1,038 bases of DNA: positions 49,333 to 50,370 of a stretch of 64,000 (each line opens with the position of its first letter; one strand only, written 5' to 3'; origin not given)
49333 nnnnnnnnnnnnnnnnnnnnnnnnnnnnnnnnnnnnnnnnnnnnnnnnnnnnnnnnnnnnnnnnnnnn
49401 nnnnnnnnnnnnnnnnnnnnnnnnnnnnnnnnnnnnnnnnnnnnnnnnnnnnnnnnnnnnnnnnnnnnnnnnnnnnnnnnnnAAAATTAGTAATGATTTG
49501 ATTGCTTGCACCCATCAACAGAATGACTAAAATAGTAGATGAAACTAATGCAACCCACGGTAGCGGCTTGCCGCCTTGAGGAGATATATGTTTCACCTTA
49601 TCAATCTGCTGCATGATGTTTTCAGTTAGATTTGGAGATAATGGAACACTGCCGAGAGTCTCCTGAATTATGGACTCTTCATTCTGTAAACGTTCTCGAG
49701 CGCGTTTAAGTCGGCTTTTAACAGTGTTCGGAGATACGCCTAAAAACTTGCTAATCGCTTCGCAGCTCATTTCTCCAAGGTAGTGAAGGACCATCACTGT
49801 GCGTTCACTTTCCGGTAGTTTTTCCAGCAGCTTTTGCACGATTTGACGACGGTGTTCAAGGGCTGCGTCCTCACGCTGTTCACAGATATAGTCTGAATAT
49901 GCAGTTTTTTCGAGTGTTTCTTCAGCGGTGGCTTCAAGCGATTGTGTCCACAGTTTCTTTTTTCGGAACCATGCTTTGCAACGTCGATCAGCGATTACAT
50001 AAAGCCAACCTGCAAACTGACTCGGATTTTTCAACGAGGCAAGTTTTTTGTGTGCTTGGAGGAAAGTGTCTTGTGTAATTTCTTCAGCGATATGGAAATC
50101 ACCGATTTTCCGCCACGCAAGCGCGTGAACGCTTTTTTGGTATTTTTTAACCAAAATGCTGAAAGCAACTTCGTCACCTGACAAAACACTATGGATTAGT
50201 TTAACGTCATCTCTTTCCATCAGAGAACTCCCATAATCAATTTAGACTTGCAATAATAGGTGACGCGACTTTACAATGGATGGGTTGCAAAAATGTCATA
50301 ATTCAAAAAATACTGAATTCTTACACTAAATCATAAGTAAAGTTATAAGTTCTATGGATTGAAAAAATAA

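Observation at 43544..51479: Tandem paralogs encoding ECF sigma factor domains fused to WD40 propellers, with a shared ECF-like promoter motif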

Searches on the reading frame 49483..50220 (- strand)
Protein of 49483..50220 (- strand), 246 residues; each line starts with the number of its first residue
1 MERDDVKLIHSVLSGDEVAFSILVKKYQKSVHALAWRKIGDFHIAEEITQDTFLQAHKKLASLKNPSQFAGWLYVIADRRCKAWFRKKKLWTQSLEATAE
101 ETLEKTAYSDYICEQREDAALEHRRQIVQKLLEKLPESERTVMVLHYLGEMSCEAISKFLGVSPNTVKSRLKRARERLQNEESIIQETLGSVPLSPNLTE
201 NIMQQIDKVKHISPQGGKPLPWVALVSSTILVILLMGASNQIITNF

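Call 25: find_related_loci(query=A3, collection=genome_contigs, flank=4000)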
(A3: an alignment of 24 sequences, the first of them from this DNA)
Query A3 (246 aa) in genome_contigs; peptide patterns used: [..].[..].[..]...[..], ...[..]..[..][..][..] (x = any residue, [..] = any of these).
597 stretches matched a pattern (row limit reached: there are more); 588 encode a relative of the query (tblastn E <= 1e-3); the best 80 are kept; 80 distinct loci.
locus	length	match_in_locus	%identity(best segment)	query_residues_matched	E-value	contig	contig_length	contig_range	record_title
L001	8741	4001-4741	85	1-246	2e-143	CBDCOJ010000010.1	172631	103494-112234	MAG: Candidatus Poribacteria bacterium isolate dbd3b75f-bfae-4d18-bb17-8f704a16f2b4 genome assembly, contig: contig_10,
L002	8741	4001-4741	83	1-246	1e-139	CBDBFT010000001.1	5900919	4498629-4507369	MAG: Candidatus Poribacteria bacterium isolate 1793e3cd-57e7-4349-b6cf-f1c25c3b8095 genome assembly, contig: contig_1, w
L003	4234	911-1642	80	1-243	1e-135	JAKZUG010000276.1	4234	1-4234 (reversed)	MAG: Candidatus Poribacteria bacterium isolate Langseth_MAG_00079 Langseth_MAG_00079_000000000276, whole genome shotgun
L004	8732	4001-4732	80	1-243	2e-132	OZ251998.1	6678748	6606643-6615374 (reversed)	MAG: Candidatus Poribacteria bacterium isolate 8f110123-501e-42ad-9d55-583bbc997c7d genome assembly, chromosome: 1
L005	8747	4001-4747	78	1-246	3e-130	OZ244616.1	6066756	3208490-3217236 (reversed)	MAG: Candidatus Poribacteria bacterium isolate e5250d40-67f0-410b-965f-0d198546f1b0 genome assembly, chromosome: 1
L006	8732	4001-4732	79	1-243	2e-129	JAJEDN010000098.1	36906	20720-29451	MAG: Candidatus Poribacteria bacterium isolate p16x33bins.23 k141_1361064, whole genome shotgun sequence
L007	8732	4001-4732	79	1-243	3e-129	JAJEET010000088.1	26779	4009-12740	MAG: Candidatus Poribacteria bacterium isolate p16x34bins.5 k141_247389, whole genome shotgun sequence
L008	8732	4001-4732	77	1-243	9e-129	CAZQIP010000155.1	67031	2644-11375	MAG TPA_asm: uncultured bacterium isolate SRP338948_co1_32 genome assembly, contig: k141_111673, whole genome shotgun se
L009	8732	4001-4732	77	1-243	1e-126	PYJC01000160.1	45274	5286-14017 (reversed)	MAG: Candidatus Poribacteria bacterium isolate PCPOR1 Ga0206387_1160, whole genome shotgun sequence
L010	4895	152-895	74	1-246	9e-125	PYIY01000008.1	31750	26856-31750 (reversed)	MAG: Candidatus Poribacteria bacterium isolate PCPOR4 Ga0207198_1008, whole genome shotgun sequence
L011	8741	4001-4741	73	1-246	3e-124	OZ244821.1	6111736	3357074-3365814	MAG: Candidatus Poribacteria bacterium isolate f8e195d4-717b-4ac2-aaf5-fcbd41c48ae0 genome assembly, chromosome: 1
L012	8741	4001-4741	74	1-246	4e-121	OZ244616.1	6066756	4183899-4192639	MAG: Candidatus Poribacteria bacterium isolate e5250d40-67f0-410b-965f-0d198546f1b0 genome assembly, chromosome: 1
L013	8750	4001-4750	76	1-246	3e-121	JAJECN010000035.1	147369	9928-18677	MAG: Candidatus Poribacteria bacterium isolate jk18xAbins.24 k141_482060, whole genome shotgun sequence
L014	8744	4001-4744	72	1-246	2e-120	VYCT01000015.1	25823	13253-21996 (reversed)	MAG: Candidatus Poribacteria bacterium isolate SB0675_bin_22 NODE_844_length_25823_cov_11.434415, whole genome shotgun s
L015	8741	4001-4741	70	1-246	7e-110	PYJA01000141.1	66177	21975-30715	MAG: Candidatus Poribacteria bacterium isolate PCPOR2a Ga0207197_1141, whole genome shotgun sequence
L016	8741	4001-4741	68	1-246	2e-109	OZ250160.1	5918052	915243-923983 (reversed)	MAG: Candidatus Poribacteria bacterium isolate 8ae7ebc5-6e71-4186-9c0c-d873ebd224b0 genome assembly, chromosome: 1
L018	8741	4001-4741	66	1-246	3e-106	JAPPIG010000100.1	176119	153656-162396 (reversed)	MAG: Candidatus Poribacteria bacterium isolate RHO2_bin_17 NODE_114_length_176119_cov_60.596863, whole genome shotgun se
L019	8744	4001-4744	65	1-246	5e-106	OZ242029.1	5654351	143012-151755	MAG: Candidatus Poribacteria bacterium isolate e47116a6-1c5e-4b36-9515-22f207f5838d genome assembly, chromosome: 1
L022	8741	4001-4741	59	1-246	2e-101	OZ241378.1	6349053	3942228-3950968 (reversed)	MAG: Candidatus Poribacteria bacterium isolate 8f0f5501-85a9-4e66-9deb-4e7c08d09c04 genome assembly, chromosome: 1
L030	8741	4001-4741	60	1-246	4e-99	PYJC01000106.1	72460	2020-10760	MAG: Candidatus Poribacteria bacterium isolate PCPOR1 Ga0206387_1106, whole genome shotgun sequence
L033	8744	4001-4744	63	1-246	5e-99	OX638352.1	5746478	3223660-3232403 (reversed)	MAG: uncultured Poribacteria bacterium isolate 319d9eaa-e5ea-4d6b-972a-5b23a2ce0867 genome assembly, chromosome: 1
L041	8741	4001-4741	60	1-246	3e-98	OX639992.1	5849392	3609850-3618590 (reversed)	MAG: uncultured Poribacteria bacterium isolate 2342930e-25dc-453b-b24c-d77caf5257d8 genome assembly, chromosome: 1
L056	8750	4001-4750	60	1-246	8e-97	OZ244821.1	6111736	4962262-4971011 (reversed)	MAG: Candidatus Poribacteria bacterium isolate f8e195d4-717b-4ac2-aaf5-fcbd41c48ae0 genome assembly, chromosome: 1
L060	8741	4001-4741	59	1-246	1e-96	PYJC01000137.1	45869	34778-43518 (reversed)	MAG: Candidatus Poribacteria bacterium isolate PCPOR1 Ga0206387_1137, whole genome shotgun sequence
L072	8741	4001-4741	59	1-246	8e-96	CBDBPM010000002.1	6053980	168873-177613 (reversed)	MAG: Candidatus Poribacteria bacterium isolate 2ce76e30-9b7a-4682-b141-86baa08e5e2a genome assembly, contig: contig_2, w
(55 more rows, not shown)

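Call 65: search_protein_families(library=pfam, proteins=[L016:4751-6901:+, L018:4751-7012:+, L019:4751-6190:+, L022:4751-6922:+, L030:4751-7000:+, L033:4751-6874:+, L041:4751-5323:+, L056:4751-7033:+, L072:4751-6874:+, L060:4751-6919:+], max_evalue=0.001)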
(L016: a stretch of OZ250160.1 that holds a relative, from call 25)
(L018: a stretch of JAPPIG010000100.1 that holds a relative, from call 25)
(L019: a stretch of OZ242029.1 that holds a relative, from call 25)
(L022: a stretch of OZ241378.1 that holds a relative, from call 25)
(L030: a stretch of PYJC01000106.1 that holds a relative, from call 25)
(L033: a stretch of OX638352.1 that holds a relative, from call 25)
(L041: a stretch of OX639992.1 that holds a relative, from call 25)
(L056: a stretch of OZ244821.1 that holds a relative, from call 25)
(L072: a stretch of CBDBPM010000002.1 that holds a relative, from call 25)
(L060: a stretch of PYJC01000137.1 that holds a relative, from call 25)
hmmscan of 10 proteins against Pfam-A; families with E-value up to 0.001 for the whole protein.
L016:4751-6901:+ (717 aa): 7 families
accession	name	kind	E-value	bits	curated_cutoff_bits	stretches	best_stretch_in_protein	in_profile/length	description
PF15902.12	Sortilin-Vps10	-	2.5e-16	60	33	1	371-432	3-68/446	Sortilin, neurotensin receptor 3,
PF19755.4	DUF6242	-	7.4e-14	52.6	29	1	70-153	129-217/217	Domain of unknown function (DUF6242)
PF02012.26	BNR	-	5.9e-10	38.1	27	0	413-422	2-11/12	BNR/Asp-box repeat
PF14870.12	PSII_BNR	-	1.1e-09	38.4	27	0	538-640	36-140/303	Photosynthesis system II assembly factor YCF48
PF03478.24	Beta-prop_KIB1-4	-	1.2e-09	38.5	27.4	0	68-242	101-233/242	KIB1-4 beta-propeller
PF13088.12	BNR_2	-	4.6e-07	29.9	31.4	1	326-468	82-196/277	BNR repeat-like domain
PF24316.1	Tli3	-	9.8e-05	23.1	27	0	409-448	84-127/129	T6SS Tli3 immunity protein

L018:4751-7012:+ (754 aa): 6 families
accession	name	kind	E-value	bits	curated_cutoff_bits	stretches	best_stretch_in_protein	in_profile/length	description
PF19755.4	DUF6242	-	3.5e-12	47.1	29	0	101-191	120-217/217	Domain of unknown function (DUF6242)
PF15902.12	Sortilin-Vps10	-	8.4e-11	41.7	33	0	324-388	44-117/446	Sortilin, neurotensin receptor 3,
PF14870.12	PSII_BNR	-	5.3e-08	32.9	27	0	615-749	33-172/303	Photosynthesis system II assembly factor YCF48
PF02012.26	BNR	-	8.1e-08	31.6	27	0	413-421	3-11/12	BNR/Asp-box repeat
PF03478.24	Beta-prop_KIB1-4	-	3.4e-06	27.2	27.4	0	51-139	81-172/242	KIB1-4 beta-propeller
PF23366.1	Beta-prop_HVO_0234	-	9.3e-05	22.5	27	0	169-233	125-180/274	HVO_0234-like, beta propeller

L019:4751-6190:+ (480 aa): 1 family
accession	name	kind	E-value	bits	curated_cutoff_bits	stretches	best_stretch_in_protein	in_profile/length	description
PF05193.26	Peptidase_M16_C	-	4.3e-08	33.7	23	1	228-378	5-162/181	Peptidase M16 inactive domain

L022:4751-6922:+ (724 aa): 5 families
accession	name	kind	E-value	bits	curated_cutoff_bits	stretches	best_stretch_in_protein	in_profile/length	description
PF19755.4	DUF6242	-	1.5e-16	61.3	29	0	386-438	165-217/217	Domain of unknown function (DUF6242)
PF15902.12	Sortilin-Vps10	-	1.7e-15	57.2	33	1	143-214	2-75/446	Sortilin, neurotensin receptor 3,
PF14870.12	PSII_BNR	-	2.1e-09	37.5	27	0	591-719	38-172/303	Photosynthesis system II assembly factor YCF48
PF02012.26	BNR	-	2.3e-08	33.2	27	0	390-400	2-12/12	BNR/Asp-box repeat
PF03478.24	Beta-prop_KIB1-4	-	0.0003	20.8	27.4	0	652-720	78-139/242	KIB1-4 beta-propeller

L030:4751-7000:+ (750 aa): 5 families
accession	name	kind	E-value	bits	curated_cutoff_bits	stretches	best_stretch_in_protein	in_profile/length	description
PF19755.4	DUF6242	-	1.1e-13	52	29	0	101-200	119-217/217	Domain of unknown function (DUF6242)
PF15902.12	Sortilin-Vps10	-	1.5e-11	44.2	33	0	149-203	2-60/446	Sortilin, neurotensin receptor 3,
PF14870.12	PSII_BNR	-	3.3e-06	27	27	0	612-744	34-171/303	Photosynthesis system II assembly factor YCF48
PF02012.26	BNR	-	5.6e-05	23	27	0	429-438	3-12/12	BNR/Asp-box repeat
PF21544.3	PorZ_N_b_propeller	-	0.00053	20.7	27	0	669-747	66-145/154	TSS9, PorZ, N-terminal beta-propeller domain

L033:4751-6874:+ (708 aa): 5 families
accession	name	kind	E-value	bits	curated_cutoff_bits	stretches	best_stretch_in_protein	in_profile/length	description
PF19755.4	DUF6242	-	2.4e-12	47.6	29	0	91-151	154-217/217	Domain of unknown function (DUF6242)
PF15902.12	Sortilin-Vps10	-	3e-09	36.6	33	0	128-211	33-119/446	Sortilin, neurotensin receptor 3,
PF02012.26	BNR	-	1.7e-06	27.6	27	0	362-371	3-12/12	BNR/Asp-box repeat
PF03478.24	Beta-prop_KIB1-4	-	3.5e-06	27.2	27.4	0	67-138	101-163/242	KIB1-4 beta-propeller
PF14870.12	PSII_BNR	-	0.00063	19.5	27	0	551-702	18-170/303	Photosynthesis system II assembly factor YCF48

L041:4751-5323:+ (191 aa): 0 families

L056:4751-7033:+ (761 aa): 6 families
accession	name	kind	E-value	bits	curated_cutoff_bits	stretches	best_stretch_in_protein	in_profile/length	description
PF15902.12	Sortilin-Vps10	-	8.6e-11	41.7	33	0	142-211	2-61/446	Sortilin, neurotensin receptor 3,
PF19755.4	DUF6242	-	4.9e-10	40.1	29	0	372-434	152-217/217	Domain of unknown function (DUF6242)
PF02012.26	BNR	-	5e-07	29.2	27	0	343-352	2-11/12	BNR/Asp-box repeat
PF21471.3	Reelin_subrepeat-B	-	5.6e-05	23.4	27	0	425-437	63-75/127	Reelin subrepeat B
PF23366.1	Beta-prop_HVO_0234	-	0.00011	22.4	27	0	193-257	132-188/274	HVO_0234-like, beta propeller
PF13088.12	BNR_2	-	0.00015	21.6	31.4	0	290-437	134-251/277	BNR repeat-like domain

L072:4751-6874:+ (708 aa): 3 families
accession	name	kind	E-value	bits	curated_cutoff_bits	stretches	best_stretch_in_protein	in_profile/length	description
PF15902.12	Sortilin-Vps10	-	3.5e-12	46.3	33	0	179-296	2-117/446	Sortilin, neurotensin receptor 3,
PF19755.4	DUF6242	-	1e-11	45.6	29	0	380-411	186-217/217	Domain of unknown function (DUF6242)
PF02012.26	BNR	-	2.6e-08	33.1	27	0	363-372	2-11/12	BNR/Asp-box repeat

L060:4751-6919:+ (723 aa): 1 family
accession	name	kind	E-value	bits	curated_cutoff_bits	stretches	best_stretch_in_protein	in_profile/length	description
PF13205.12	Big_5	-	7.3e-06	27.1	23.6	1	291-388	1-105/105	Bacterial Ig-like domain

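Call 78: search_protein_families(library=pfam, proteins=[L016:4541-4900:+], max_evalue=1)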
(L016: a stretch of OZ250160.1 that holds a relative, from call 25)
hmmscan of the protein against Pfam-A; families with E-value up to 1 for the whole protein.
L016:4541-4900:+ (120 aa): 1 family
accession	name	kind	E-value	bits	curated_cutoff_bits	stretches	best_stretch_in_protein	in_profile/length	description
PF04548.22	AIG1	-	0.06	13.1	27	1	72-112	43-83/212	AIG1 family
